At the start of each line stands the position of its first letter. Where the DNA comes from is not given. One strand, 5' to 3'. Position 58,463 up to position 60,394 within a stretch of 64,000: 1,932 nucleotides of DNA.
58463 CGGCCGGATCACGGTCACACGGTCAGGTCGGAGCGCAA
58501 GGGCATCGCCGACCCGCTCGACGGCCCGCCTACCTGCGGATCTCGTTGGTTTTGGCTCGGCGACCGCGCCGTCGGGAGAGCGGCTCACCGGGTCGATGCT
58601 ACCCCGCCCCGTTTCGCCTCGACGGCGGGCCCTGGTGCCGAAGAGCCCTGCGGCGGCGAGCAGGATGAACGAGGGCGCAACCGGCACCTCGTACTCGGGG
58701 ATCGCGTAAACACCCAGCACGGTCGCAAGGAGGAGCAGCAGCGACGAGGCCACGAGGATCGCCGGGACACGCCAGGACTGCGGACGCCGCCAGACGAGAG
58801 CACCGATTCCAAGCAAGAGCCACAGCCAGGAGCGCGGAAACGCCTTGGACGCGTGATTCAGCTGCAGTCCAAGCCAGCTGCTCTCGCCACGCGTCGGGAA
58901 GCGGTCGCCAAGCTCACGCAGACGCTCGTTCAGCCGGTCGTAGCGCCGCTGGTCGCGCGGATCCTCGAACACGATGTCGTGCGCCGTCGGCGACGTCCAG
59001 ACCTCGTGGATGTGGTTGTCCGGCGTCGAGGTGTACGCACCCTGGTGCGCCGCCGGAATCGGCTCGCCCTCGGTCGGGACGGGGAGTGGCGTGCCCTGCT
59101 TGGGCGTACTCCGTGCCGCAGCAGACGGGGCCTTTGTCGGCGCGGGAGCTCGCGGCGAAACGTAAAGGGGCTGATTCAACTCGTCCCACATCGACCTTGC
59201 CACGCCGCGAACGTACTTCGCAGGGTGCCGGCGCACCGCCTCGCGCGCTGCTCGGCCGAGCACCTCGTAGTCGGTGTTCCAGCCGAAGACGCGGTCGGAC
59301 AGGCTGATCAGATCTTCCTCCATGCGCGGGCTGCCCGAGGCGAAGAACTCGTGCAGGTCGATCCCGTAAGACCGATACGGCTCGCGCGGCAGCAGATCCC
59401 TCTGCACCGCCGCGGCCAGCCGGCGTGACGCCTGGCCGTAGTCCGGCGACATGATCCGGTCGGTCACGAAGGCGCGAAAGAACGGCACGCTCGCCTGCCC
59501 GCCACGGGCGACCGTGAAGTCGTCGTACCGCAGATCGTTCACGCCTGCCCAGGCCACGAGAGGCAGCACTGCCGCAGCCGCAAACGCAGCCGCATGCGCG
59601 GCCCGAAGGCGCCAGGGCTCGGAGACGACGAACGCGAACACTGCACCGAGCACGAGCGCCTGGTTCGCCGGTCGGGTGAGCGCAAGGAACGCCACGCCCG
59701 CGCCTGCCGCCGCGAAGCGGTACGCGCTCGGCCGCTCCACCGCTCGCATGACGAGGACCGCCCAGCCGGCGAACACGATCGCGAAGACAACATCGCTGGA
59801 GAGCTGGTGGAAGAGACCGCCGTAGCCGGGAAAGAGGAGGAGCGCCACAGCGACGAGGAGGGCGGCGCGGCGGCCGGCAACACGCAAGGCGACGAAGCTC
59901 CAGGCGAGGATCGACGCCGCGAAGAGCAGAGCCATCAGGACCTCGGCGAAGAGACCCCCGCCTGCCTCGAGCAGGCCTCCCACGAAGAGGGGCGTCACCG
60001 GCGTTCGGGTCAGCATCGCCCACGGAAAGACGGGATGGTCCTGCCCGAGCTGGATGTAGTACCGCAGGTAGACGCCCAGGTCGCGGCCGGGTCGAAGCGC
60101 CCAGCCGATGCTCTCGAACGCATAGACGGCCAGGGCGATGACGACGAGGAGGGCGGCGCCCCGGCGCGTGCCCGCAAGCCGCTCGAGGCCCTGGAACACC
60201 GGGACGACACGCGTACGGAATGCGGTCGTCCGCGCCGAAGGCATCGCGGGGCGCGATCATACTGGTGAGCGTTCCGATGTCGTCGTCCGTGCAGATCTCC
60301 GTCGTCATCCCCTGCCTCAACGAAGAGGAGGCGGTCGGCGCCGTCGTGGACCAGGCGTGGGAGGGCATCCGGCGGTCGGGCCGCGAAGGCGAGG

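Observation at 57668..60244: Wzm ABC-2 permease fused in frame to a roughly 590-aa GT-C-like membrane domain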

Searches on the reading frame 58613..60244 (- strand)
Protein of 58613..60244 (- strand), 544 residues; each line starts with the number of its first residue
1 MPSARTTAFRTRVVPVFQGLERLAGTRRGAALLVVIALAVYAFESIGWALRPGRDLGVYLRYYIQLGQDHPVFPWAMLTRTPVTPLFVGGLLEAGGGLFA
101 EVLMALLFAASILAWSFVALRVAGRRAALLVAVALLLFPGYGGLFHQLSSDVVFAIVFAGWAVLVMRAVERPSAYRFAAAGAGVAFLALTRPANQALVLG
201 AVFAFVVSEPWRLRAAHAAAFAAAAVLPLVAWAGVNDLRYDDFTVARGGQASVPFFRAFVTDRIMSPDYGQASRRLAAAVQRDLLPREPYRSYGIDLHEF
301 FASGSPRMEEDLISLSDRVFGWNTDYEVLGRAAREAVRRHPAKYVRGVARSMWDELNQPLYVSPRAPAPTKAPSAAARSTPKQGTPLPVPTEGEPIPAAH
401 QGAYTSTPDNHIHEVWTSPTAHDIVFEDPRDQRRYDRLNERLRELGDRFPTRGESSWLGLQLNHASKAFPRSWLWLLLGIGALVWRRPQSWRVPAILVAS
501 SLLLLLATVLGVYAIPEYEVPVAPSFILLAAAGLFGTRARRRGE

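Call 23: search_solved_structures(query=A2, max_evalue=10, show_alignments=2)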
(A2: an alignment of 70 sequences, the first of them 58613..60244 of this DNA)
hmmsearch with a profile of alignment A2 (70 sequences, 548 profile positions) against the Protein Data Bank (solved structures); distinct sequences matched with E-value up to 10: 0.
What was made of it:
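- Closest known: ArnC/ArnT. Different: A profile search against PDB sequences finds nothing (call 23).
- Tried and rejected: A profile search of the GT-C-like family against PDB sequences found nothing at E up to 10 (call 23).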

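Call 24: search_protein_families(library=pfam, alignment_id=A2, max_evalue=0.1)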
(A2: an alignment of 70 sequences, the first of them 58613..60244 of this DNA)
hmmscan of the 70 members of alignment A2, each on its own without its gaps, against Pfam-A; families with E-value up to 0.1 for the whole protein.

A. member 1, window:58613-60244:- (544 aa): 1 family
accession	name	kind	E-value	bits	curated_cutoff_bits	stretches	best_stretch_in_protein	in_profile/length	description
PF13231.12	PMT_2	-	0.0031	18.2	26.1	1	102-232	29-160/160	Dolichyl-phosphate-mannose-protein mannosyltransferase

B. families by the number of members that match (of 70 scanned): 10 families
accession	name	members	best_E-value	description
PF13231.12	PMT_2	58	8.1e-08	Dolichyl-phosphate-mannose-protein mannosyltransferase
PF12912.12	N_NLPC_P60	3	0.023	NLPC_P60 stabilising domain, N term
PF19730.4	DUF6221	2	0.0089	Family of unknown function (DUF6221)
PF03203.19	MerC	2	0.016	MerC mercury resistance protein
PF20315.3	DUF6611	1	0.0033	Family of unknown function (DUF6611)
PF19484.4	DUF6020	1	0.0056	Family of unknown function (DUF6020)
PF12537.13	GPHR_N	1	0.017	The Golgi pH Regulator (GPHR) Family N-terminal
PF04342.18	DMT_6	1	0.037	Putative member of DMT superfamily (DUF486)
PF13994.11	PgaD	1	0.047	PgaD-like protein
PF14897.12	EpsG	1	0.052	EpsG family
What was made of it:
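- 58585..60244 (-): GT-C-like (PMT_2/ArnT-like) membrane glycosyltransferase gene. It is 552 aa in all relatives. In the window the frame is shifted from codon 548 onward, so its TGA stop (58587..58585) is read through. PMT_2 is hit by 58 of 70 family members (call 24).
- On GT-C glycosyltransferase superfamily (PMT_2 / ArnT-like): 58 of 70 family members match at E up to 0.1, with a best E of 8e-08 (call 24).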

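Call 25: find_related_loci(query=A2, collection=genome_contigs, flank=4000)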
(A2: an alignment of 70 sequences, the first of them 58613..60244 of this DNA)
Query A2 (544 aa) in genome_contigs; peptide patterns used: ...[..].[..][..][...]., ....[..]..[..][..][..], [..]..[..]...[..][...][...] (x = any residue, [..] = any of these).
186 stretches matched a pattern; 127 encode a relative of the query (tblastn E <= 1e-3); the best 80 are kept; 80 distinct loci.
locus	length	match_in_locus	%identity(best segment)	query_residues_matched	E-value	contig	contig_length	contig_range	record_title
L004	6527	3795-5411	88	1-540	0e+0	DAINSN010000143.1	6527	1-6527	MAG TPA_asm: Gaiellaceae bacterium isolate CTOTU41524 NODE_2470_length_6527_cov_8.067058, whole genome shotgun sequence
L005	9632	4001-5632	88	1-544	0e+0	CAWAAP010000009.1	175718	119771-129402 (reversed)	MAG: uncultured Actinomycetes bacterium isolate MFD00392.bin.2.64 genome assembly, contig: contig_1865, whole genome sho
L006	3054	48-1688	87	1-544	0e+0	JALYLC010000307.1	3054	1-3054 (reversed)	MAG: Actinomycetota bacterium isolate AFD bin29 SD1484-86_k127_1426475, whole genome shotgun sequence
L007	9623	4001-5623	78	1-537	0e+0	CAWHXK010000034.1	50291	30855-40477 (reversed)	MAG: uncultured Actinomycetes bacterium isolate MFD02159.bin.2.116 genome assembly, contig: contig_41992, whole genome s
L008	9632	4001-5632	68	1-538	0e+0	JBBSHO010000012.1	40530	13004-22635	MAG: Gaiellales bacterium isolate LS2_sbin.7 LS2_sbin.7_K_1005275_L_40530_cov_30.5947, whole genome shotgun sequence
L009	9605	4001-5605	69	4-540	0e+0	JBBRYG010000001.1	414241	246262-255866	MAG: Gaiellales bacterium isolate La5_metabat2.032 La5_metabat2.032_K_296999_L_414241_cov_29.7133, whole genome shotgun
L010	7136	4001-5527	60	1-542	4e-172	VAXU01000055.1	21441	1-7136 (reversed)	MAG: Actinobacteria bacterium isolate AC_40 14_0927_12_40cm_scaffold_5260, whole genome shotgun sequence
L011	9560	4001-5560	54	23-543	3e-163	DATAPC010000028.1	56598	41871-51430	MAG TPA_asm: Gaiella sp. isolate SMAG_U7061 k141_1091981, whole genome shotgun sequence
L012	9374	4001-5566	54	23-540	9e-160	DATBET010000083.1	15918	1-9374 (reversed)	MAG TPA_asm: Gaiella sp. isolate SMAG_U3789 k141_461578, whole genome shotgun sequence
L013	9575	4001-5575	53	22-541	2e-158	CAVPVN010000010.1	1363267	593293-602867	MAG: uncultured Actinomycetes bacterium isolate MFD00392.bin.1.141 genome assembly, contig: contig_7222, whole genome sh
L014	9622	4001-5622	82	1-537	0e+0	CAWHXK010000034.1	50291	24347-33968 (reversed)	MAG: uncultured Actinomycetes bacterium isolate MFD02159.bin.2.116 genome assembly, contig: contig_41992, whole genome s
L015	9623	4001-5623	78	1-537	0e+0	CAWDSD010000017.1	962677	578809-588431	MAG: uncultured Actinomycetes bacterium isolate MFD00392.bin.2.333 genome assembly, contig: contig_4358, whole genome sh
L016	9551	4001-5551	53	23-541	2e-153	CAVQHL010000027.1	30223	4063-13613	MAG: uncultured Actinomycetes bacterium isolate MFD05567.bin.2.37 genome assembly, contig: contig_59964, whole genome sh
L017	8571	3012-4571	53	22-541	5e-152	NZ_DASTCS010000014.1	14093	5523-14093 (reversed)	MAG: Gaiella sp. isolate SMAG_U799 k141_1285388, whole genome shotgun sequence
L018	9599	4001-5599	80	1-537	0e+0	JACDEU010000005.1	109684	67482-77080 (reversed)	MAG: Actinomycetota bacterium isolate MGR_bin368 SD2903_NODE_6_length_109684_cov_3.982849, whole genome shotgun sequence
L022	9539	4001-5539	50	23-541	3e-137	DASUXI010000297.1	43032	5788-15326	MAG TPA_asm: Gaiellaceae bacterium isolate SMAG_U1865 k141_1729991, whole genome shotgun sequence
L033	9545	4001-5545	49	22-538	3e-129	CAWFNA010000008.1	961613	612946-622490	MAG: uncultured Actinomycetes bacterium isolate MFD03975.bin.2.249 genome assembly, contig: contig_58083, whole genome s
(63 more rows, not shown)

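Call 32: search_protein_families(library=pfam, proteins=[L022:5540-6727:+, L033:5546-7759:+], max_evalue=0.01)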
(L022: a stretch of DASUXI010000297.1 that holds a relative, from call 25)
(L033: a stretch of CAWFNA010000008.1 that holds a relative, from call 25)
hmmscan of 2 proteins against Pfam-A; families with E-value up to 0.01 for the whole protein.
L022:5540-6727:+ (396 aa): 1 family
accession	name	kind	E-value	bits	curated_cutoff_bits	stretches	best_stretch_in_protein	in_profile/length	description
PF09594.16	GT87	-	6e-22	79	25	1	73-294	1-237/237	Glycosyltransferase family 87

L033:5546-7759:+ (738 aa): 4 families
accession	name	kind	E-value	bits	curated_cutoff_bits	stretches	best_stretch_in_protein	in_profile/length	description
PF09594.16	GT87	-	3.2e-20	73.3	25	1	82-303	1-237/237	Glycosyltransferase family 87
PF13524.12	Glyco_trans_1_2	-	2.2e-09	37.9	25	1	587-727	11-142/144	Glycosyl transferase-like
PF13692.12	Glyco_trans_1_4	-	8.4e-09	36.3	27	1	573-697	19-140/142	Glycosyl transferases group 1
PF00534.26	Glycos_transf_1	-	0.0003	20.8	26.4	1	650-712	107-171/172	Glycosyl transferases group 1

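Call 33: predict_structure(alignment_id=A2)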
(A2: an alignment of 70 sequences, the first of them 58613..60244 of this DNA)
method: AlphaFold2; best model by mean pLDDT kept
length: 544 residues; sequences in the alignment: 70
mean_pLDDT: 87.7   pTM: 0.88
mean pLDDT of the five models: 87.7, 87.1, 86.2, 85.9, 85.8
residues with pLDDT >= 90: 347; 70-90: 145; 50-70: 30; < 50: 22
segments of 3 or more residues with pLDDT < 50: 367-381, 542-544
pLDDT, mean of each block of 10 residues (from residue 1): 55 78 91 98 94 87 88 86 94 91 97 98 96 96 93 96 97 97 96 90 91 97 97 91 84 87 94 98 93 94 89 90 91 96 94 86 54 33 67 71 71 84 88 92 90 88 92 96 93 97 92 71 97 89 47
secondary structure, 60 per line:
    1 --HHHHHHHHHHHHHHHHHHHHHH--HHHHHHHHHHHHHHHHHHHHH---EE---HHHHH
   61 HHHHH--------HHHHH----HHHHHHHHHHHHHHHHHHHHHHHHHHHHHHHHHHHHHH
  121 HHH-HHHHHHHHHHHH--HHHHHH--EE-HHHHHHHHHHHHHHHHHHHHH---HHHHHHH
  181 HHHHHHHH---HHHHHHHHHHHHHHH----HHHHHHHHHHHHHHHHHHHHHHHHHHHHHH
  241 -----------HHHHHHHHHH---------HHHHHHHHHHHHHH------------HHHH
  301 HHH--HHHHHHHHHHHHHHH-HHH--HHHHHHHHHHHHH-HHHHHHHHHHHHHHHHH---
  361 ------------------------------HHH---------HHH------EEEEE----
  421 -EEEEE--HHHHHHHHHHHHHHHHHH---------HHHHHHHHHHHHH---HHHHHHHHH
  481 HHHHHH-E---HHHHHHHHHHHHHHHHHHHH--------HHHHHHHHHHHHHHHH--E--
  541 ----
elements in order: H3-24 H27-47 H56-65 H74-78 H83-123 H125-136 H139-144 H150-170 H174-188 H192-206 H211-240 H252-261 H271-284 H297-303 H306-320 H327-339 H341-357 E412-416 E422-426 H429-446 H456-468 H472-486 H492-511 H520-535
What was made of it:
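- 58585..60244 (-): AF2 pLDDT is 87.7 (call 33).
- On GT-C glycosyltransferase superfamily (PMT_2 / ArnT-like): The AF2 model has pLDDT 87.7 and pTM 0.88 (call 33).
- Checked: The model gives about 7 TM helices, a roughly 230-aa loop with a disordered Pro/Ala stretch (pLDDT below 50 at 367-381), then 3 TM helices (call 33).
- This is inference from call 33 and the positive-inside rule. The likely cytoplasmic C-terminus of the GT-C is compatible with the cytoplasmic N-terminus of Wzm (call 33, inference).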

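Call 37: fold_search(model_id=the predicted structure, library=pdb)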
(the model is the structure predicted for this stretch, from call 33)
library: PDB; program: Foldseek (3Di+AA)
matches with E <= 10: 454; with E <= 0.001: 2
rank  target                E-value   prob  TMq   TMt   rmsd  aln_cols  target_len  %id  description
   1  5f15                  1.5e-04  1.00  0.32  0.33  18.2       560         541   14  Crystal Structure of ArnT from Cupriavidus metallidurans bound to Undecaprenyl phosphate (released 2016-02-17)
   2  5ezm                  2.4e-04  1.00  0.31  0.32  18.4       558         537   15  Crystal Structure of ArnT from Cupriavidus metallidurans in the apo state (released 2016-02-17)
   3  7oci_F                1.0e-03  1.00  0.31  0.26  18.5       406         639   12  Cryo-EM structure of yeast Ost6p containing oligosaccharyltransferase complex (released 2022-02-16)
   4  8pn9_A                1.1e-03  1.00  0.30  0.26  18.2       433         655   12  Structure of human oligosaccharyltransferase OST-A complex bound to NGI-1 (released 2024-05-08)
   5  7e9s_A                1.5e-03  1.00  0.33  0.22  16.0       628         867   11  Archaeal oligosaccharyltransferase AglB from Archaeoglobus fulgidus in complex with an inhibitory peptide and a dolich (released 2021-09-08)
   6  6p25_B                2.0e-03  1.00  0.32  0.25  10.6       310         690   14  Structure of S. cerevisiae protein O-mannosyltransferase Pmt1-Pmt2 complex bound to the sugar donor and a peptide acce (released 2019-07-10)
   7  9i5k_A                2.2e-03  1.00  0.31  0.34  18.3       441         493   12  Structure of the Chaetomium thermophilum Pmt4 homodimer (C2 symmetry) (released 2025-12-24)
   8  8agb_A                2.2e-03  1.00  0.32  0.27  19.0       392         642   12  Structure of yeast oligosaccharylransferase complex with lipid-linked oligosaccharide bound (released 2022-12-07)
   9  6c26_A                2.2e-03  1.00  0.30  0.26  18.7       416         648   12  The Cryo-EM structure of a eukaryotic oligosaccharyl transferase complex (released 2018-01-31)
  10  6s7t_A                2.3e-03  1.00  0.32  0.26  16.0       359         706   10  Cryo-EM structure of human oligosaccharyltransferase complex OST-B (released 2019-12-18)
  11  3wak                  2.6e-03  1.00  0.41  0.27  17.2       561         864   13  Crystal structure of the Archaeoglobus fulgidus oligosaccharyltransferase (O29867_ARCFU) in the apo form (released 2013-10-30)
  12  5gmy_A                2.7e-03  1.00  0.29  0.20  18.5       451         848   12  Crystal structure of the Archaeoglobus fulgidus oligosaccharyltransferase (O29867_ARCFU) tethered with an acceptor pep (released 2017-02-01)
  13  9i5l_A                2.8e-03  1.00  0.31  0.25   8.7       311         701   12  Structure of the Chaetomium thermophilum Pmt4 homodimer (C1 symmetry) (released 2025-12-24)
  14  6s7o_A                3.1e-03  1.00  0.28  0.24  18.2       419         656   10  Cryo-EM structure of human oligosaccharyltransferase complex OST-A (released 2019-12-18)
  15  9s6u_A                3.4e-03  1.00  0.32  0.32  17.8       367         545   13  Ternary cryo-EM structure of human ALG9 with Dol25-PP-GlcNAc2Man8, Dol25-P-Man and Fab (released 2026-03-18)
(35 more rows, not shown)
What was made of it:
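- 58585..60244 (-): The top Foldseek hits are ArnT and other GT-C enzymes (call 37).
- Closest known: ArnC/ArnT. Same: ArnT is the best structural match, PDB 5f15 at E 1.5e-4 (call 37).
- GT-C fold support comes from calls 24, 33 and 37.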

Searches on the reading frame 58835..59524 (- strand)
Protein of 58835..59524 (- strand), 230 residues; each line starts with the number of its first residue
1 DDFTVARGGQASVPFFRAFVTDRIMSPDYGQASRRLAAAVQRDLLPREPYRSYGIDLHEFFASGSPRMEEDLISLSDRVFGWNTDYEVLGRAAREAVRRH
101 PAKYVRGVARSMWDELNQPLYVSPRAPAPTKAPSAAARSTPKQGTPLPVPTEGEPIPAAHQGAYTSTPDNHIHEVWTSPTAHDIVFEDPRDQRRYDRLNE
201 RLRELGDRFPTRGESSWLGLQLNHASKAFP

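Call 61: predict_structure(alignment_id=A3)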
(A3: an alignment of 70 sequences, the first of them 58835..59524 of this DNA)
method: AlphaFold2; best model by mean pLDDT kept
length: 230 residues; sequences in the alignment: 70
mean_pLDDT: 70.3   pTM: 0.69
mean pLDDT of the five models: 70.3, 68.7, 68.3, 65.6, 58.2
residues with pLDDT >= 90: 48; 70-90: 84; 50-70: 47; < 50: 51
segments of 3 or more residues with pLDDT < 50: 1-5, 119-143, 215-220, 222-230
pLDDT, mean of each block of 10 residues (from residue 1): 46 73 91 97 92 92 83 86 85 94 87 64 38 33 59 55 58 76 80 76 62 48 42
secondary structure, 60 per line:
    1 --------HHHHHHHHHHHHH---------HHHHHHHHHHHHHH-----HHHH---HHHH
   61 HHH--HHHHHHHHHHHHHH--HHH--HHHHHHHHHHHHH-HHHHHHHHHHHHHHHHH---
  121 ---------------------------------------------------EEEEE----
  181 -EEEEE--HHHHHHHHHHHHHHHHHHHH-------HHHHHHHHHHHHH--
elements in order: H9-21 H31-44 H50-53 H57-63 H66-79 H87-99 H101-117 E172-176 E182-186 H189-208 H216-228

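Call 63: fold_search(model_id=the predicted structure, library=pdb)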
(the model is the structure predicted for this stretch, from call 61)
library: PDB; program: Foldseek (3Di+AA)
matches with E <= 10: 34; with E <= 0.001: 0
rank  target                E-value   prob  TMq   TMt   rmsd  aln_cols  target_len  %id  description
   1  9oa1_A                1.1e+00  0.08  0.15  0.09  14.0       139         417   12  Ecoli DnaB helicase and Phage Lambda loader P with ADP-Mg in a 6:5 stoichiometry ratio. (released 2025-07-16)
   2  9dls_C                2.6e+00  0.05  0.15  0.10  12.3       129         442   13  Vibrio cholerae DnaB (released 2025-07-16)
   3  2lem_MODEL_1_A        3.5e+00  0.03  0.15  0.16  18.1       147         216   13  Monomeric Mouse ApoAI(1-216) (released 2012-12-19)
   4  9lhy                  4.2e+00  0.08  0.23  0.13   6.9       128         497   16  Crystal structure of a wild-type tagose isomerase (TsT4Ease WT) from Thermotogota bacterium complex with Zn (released 2025-07-09)
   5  3phw_A                4.2e+00  0.06  0.17  0.23   8.8        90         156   13  OTU Domain of Crimean Congo Hemorrhagic Fever Virus in complex with Ubiquitin (released 2011-02-02)
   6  7pua_F9               4.7e+00  0.06  0.17  0.09  15.5       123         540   14  Middle assembly intermediate of the Trypanosoma brucei mitoribosomal small subunit (released 2022-03-02)
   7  4esv_G                4.9e+00  0.03  0.16  0.10  12.7       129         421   16  A New Twist on the Translocation Mechanism of Helicases from the Structure of DnaB with its Substrates (released 2012-10-24)
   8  9i1r_C                4.9e+00  0.03  0.17  0.20  15.9       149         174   13  Structure of the bicylindrical allophycocyanin core expressed during far-red light photoacclimation (FaRLiP) (released 2025-07-02)
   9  8a3v_A                5.2e+00  0.03  0.15  0.09  14.1       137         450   15  Crystal structure of the Vibrio cholerae replicative helicase (VcDnaB) in complex with its loader protein (VcDciA) (released 2023-02-15)
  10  3phw_C                5.2e+00  0.02  0.13  0.17  11.1        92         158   21  OTU Domain of Crimean Congo Hemorrhagic Fever Virus in complex with Ubiquitin (released 2011-02-02)
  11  8a3v_B                5.8e+00  0.03  0.16  0.11  14.8       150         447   10  Crystal structure of the Vibrio cholerae replicative helicase (VcDnaB) in complex with its loader protein (VcDciA) (released 2023-02-15)
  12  8y9m_A                5.8e+00  0.01  0.12  0.05  17.2       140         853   16  Cas12h1(D465A)-crRNA-dsDNA ternary complex (released 2025-02-12)
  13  9dty_Q                6.2e+00  0.03  0.18  0.31   6.8        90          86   19  Crystal structure of PRT3789 in complex with the bromodomain of human BRM (SMARCA2) and pVHL:ElonginC:ElonginB (released 2025-10-01)
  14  6ljg                  6.2e+00  0.01  0.12  0.14  13.8       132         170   12  Crassostrea gigas ferritin mutant-D119G (released 2020-12-16)
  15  7y5e_g6               6.2e+00  0.01  0.10  0.14  18.8       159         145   16  In situ single-PBS-PSII-PSI-LHCs megacomplex. (released 2023-02-01)
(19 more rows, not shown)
